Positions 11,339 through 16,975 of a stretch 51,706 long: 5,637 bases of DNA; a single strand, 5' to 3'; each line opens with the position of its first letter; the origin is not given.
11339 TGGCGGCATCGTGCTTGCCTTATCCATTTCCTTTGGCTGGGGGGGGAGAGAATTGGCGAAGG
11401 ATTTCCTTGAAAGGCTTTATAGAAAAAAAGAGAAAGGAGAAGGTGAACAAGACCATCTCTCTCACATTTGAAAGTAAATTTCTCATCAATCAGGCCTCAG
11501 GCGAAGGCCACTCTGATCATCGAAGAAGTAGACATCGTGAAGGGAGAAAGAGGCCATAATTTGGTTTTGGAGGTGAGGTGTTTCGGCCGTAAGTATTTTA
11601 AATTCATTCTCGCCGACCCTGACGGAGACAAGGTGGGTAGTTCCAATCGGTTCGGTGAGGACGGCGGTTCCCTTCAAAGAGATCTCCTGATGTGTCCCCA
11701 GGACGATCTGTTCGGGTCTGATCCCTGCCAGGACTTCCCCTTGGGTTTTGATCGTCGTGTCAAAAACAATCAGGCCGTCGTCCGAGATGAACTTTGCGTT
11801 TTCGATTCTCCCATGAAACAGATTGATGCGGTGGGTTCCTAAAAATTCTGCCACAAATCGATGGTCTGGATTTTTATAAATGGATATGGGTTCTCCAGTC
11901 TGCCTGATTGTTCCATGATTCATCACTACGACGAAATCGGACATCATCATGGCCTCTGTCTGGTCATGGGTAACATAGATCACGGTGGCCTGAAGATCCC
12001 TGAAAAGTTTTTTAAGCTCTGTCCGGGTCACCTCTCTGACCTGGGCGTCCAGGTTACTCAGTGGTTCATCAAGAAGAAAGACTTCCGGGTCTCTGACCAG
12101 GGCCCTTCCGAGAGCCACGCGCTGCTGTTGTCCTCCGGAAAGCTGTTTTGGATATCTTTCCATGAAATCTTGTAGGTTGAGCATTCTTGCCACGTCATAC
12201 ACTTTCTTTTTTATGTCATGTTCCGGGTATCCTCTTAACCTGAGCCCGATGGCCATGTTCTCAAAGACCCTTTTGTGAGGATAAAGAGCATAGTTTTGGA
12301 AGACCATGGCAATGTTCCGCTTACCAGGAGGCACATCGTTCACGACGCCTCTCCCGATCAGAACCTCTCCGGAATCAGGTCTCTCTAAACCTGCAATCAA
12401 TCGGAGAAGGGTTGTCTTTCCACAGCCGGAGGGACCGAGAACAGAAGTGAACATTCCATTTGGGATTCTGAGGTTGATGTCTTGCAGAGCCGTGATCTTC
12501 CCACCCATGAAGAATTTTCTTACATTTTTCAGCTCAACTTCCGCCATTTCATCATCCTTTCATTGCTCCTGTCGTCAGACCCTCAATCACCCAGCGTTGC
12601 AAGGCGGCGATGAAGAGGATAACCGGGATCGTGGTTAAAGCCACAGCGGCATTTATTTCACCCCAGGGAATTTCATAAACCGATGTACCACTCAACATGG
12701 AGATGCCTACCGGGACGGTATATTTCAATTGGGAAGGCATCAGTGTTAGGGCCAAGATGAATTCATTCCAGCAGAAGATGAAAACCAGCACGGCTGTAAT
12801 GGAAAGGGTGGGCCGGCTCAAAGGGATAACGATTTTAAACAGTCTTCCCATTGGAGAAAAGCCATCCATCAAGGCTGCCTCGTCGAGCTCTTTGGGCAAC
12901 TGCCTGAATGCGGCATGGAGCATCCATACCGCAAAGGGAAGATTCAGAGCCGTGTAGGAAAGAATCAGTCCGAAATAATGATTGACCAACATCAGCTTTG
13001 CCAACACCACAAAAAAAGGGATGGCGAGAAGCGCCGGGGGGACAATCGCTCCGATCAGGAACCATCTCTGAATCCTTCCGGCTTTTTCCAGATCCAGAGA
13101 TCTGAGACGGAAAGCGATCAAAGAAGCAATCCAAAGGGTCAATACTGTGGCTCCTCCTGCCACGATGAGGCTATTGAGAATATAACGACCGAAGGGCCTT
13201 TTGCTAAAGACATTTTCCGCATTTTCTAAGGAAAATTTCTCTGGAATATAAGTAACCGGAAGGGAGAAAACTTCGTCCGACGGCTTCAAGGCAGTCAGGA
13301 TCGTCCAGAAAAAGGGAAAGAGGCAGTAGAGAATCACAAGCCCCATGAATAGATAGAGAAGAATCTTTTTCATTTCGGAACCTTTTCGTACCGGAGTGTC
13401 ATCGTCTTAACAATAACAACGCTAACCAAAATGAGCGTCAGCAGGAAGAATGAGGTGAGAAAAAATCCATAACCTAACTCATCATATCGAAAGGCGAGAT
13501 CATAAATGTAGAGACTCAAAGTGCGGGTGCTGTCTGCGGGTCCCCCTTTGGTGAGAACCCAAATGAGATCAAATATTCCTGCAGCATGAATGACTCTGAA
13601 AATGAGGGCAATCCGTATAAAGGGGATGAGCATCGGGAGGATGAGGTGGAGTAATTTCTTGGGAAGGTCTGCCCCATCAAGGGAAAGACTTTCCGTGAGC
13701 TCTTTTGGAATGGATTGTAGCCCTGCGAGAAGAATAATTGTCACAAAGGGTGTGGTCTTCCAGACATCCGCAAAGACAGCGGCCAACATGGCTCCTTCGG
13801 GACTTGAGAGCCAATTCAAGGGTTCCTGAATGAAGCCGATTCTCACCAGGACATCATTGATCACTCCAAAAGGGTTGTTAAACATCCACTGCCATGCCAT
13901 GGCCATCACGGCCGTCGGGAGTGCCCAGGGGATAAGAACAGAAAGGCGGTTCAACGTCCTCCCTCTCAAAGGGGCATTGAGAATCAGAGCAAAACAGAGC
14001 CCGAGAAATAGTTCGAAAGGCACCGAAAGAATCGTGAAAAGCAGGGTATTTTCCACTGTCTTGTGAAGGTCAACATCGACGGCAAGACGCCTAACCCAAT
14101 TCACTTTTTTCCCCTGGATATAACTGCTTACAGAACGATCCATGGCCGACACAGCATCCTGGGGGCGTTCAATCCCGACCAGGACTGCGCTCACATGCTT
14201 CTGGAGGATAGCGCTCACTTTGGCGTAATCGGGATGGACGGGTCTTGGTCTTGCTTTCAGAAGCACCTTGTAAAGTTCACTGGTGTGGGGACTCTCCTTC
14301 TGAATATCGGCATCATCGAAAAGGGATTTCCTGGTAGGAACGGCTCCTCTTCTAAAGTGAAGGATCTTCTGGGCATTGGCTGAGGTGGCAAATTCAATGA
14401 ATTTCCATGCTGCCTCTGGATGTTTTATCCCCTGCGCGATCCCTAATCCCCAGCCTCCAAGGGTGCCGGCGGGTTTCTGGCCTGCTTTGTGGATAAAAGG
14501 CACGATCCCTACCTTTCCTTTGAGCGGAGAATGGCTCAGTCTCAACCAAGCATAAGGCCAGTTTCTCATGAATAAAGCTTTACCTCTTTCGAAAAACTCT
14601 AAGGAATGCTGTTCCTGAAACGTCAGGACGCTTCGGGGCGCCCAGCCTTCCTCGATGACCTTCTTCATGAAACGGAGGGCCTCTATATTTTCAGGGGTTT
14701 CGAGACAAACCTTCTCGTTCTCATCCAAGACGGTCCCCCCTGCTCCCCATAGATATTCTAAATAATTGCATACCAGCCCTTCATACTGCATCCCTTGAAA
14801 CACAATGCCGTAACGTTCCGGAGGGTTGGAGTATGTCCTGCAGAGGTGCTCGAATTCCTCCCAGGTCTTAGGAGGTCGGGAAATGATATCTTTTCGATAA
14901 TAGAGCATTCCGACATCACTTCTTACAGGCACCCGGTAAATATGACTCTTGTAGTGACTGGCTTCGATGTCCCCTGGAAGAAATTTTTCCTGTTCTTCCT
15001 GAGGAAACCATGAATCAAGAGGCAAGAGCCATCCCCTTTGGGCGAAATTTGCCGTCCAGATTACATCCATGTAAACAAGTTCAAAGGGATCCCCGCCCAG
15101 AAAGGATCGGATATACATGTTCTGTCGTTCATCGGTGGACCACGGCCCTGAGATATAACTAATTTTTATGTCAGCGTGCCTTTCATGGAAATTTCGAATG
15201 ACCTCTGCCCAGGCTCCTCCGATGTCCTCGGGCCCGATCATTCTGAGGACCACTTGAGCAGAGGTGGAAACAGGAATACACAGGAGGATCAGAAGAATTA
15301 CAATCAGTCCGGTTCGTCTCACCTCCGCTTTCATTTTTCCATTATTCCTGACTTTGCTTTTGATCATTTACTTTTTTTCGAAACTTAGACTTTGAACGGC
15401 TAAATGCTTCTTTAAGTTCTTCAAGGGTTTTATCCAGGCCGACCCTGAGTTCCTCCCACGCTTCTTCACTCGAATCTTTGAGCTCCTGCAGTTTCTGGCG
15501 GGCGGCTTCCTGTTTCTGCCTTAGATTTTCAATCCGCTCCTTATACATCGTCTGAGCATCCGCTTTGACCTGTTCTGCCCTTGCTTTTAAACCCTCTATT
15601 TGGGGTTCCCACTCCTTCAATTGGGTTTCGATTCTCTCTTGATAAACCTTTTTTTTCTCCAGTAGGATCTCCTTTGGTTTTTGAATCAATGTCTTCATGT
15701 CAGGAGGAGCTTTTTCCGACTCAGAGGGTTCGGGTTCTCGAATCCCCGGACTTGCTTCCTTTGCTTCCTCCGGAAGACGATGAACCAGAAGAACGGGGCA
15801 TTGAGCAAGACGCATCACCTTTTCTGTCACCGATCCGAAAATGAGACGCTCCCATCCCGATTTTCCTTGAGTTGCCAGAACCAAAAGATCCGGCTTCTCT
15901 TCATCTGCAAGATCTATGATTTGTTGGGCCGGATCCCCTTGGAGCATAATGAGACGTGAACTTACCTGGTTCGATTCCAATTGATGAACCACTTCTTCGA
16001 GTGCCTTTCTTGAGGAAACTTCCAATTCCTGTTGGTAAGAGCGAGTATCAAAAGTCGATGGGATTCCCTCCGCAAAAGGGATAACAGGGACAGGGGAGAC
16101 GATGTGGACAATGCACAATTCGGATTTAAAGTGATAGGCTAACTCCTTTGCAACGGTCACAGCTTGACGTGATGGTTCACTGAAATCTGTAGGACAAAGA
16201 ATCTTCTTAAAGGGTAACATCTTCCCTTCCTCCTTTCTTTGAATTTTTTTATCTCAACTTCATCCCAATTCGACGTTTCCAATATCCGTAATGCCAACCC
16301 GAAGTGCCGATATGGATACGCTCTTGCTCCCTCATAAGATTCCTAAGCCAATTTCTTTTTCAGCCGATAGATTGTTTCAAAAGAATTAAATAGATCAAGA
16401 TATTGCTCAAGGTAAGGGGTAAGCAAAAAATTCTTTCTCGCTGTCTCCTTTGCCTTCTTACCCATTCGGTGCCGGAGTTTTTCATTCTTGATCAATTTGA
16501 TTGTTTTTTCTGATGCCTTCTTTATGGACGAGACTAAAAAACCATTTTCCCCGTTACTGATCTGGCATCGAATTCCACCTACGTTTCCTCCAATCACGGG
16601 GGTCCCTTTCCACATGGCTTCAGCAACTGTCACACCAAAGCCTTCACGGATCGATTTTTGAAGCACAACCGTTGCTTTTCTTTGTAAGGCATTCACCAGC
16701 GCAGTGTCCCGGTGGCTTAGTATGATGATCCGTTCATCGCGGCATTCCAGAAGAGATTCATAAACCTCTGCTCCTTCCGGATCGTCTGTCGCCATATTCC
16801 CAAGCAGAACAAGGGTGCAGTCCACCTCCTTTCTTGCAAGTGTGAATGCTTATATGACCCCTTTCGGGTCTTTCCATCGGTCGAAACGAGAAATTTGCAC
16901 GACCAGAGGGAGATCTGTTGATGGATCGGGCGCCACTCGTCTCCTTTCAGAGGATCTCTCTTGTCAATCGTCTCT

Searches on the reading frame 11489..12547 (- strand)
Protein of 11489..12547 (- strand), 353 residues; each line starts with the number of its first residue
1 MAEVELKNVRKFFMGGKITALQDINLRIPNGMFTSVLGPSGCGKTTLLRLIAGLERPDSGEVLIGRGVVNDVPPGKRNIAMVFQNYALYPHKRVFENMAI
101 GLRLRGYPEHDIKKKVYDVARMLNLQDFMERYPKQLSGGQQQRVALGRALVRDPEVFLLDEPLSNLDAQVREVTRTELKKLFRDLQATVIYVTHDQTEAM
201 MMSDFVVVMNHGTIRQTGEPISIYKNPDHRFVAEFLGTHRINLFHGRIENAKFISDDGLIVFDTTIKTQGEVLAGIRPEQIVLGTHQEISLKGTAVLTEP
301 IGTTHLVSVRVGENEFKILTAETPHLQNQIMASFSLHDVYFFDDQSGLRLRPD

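Call 45: search_protein_families(library=pfam, proteins=[window:11489-12547:-], max_evalue=0.00001)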
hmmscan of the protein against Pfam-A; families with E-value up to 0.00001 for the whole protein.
window:11489-12547:- (353 aa): 3 families
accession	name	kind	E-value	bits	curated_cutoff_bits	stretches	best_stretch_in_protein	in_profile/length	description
PF00005.33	ABC_tran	-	3.8e-34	118.7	25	1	21-163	1-136/137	ABC transporter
PF02463.25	SMC_N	-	1.2e-06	28.6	40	1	32-206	25-209/220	RecF/RecN/SMC N terminal domain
PF13304.12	AAA_21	-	8.3e-06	26.5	27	0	33-56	1-24/304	AAA domain, putative AbiEii toxin, Type IV TA system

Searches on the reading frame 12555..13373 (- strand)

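Call 45: search_protein_families(library=pfam, proteins=[window:12555-13373:-], max_evalue=0.00001)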
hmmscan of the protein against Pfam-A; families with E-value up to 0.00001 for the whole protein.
window:12555-13373:- (273 aa): 1 family
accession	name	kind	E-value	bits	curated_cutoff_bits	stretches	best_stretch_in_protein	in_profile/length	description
PF00528.27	BPD_transp_1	-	3.8e-16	59.8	26.4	1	101-262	20-178/184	Binding-protein-dependent transport system inner membrane component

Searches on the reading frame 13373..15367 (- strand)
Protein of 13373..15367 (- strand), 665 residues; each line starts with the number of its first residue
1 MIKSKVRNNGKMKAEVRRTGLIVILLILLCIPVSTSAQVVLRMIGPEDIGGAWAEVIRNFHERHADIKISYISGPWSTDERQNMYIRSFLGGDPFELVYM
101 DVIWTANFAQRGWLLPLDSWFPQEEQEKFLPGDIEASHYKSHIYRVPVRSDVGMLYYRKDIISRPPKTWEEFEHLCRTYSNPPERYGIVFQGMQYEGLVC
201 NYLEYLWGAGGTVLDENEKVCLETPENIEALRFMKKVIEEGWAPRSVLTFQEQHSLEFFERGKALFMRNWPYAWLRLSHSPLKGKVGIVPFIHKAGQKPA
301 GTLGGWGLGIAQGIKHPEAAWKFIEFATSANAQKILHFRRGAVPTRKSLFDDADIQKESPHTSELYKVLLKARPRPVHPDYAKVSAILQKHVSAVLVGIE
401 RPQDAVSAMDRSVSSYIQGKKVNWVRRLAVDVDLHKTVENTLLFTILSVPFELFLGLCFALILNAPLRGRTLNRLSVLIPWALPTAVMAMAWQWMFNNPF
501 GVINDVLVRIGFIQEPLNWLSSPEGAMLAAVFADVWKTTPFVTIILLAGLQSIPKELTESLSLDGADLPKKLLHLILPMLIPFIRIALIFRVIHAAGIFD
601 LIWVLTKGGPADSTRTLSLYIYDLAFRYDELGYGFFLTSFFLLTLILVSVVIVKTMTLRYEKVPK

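Call 45: search_protein_families(library=pfam, proteins=[window:13373-15367:-], max_evalue=0.00001)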
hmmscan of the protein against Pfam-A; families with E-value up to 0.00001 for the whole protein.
window:13373-15367:- (665 aa): 3 families
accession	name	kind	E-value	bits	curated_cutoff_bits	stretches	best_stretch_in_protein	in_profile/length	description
PF01547.30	SBP_bac_1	-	4.6e-39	135.7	26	1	48-334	6-307/307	Bacterial extracellular solute-binding protein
PF13416.11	SBP_bac_8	-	1.4e-22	81.3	27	1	56-358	2-274/279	Bacterial extracellular solute-binding protein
PF00528.27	BPD_transp_1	-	4.4e-16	59.6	26.4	1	454-654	3-176/184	Binding-protein-dependent transport system inner membrane component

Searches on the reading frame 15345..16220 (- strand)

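Call 45: search_protein_families(library=pfam, proteins=[window:15345-16220:-], max_evalue=0.00001)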
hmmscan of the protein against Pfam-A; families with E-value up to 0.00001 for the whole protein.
window:15345-16220:- (292 aa): 1 family
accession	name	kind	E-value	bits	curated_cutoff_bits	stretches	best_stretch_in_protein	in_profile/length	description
PF00582.32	Usp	-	6.7e-30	104.9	24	1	4-147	2-141/141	Universal stress protein family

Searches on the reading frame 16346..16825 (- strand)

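Call 45: search_protein_families(library=pfam, proteins=[window:16346-16825:-], max_evalue=0.00001)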
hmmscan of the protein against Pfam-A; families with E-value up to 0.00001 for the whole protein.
window:16346-16825:- (160 aa): 3 families
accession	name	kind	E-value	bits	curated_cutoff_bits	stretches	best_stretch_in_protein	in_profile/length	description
PF00534.26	Glycos_transf_1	-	7.5e-21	74.9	26.4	1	4-127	49-171/172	Glycosyl transferases group 1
PF13692.12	Glyco_trans_1_4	-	6.5e-14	52.8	27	1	3-114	34-142/142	Glycosyl transferases group 1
PF20706.3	GT4-conflict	-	3.5e-06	26.7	26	1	39-85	270-316/385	Family 4 Glycosyltransferase in conflict systems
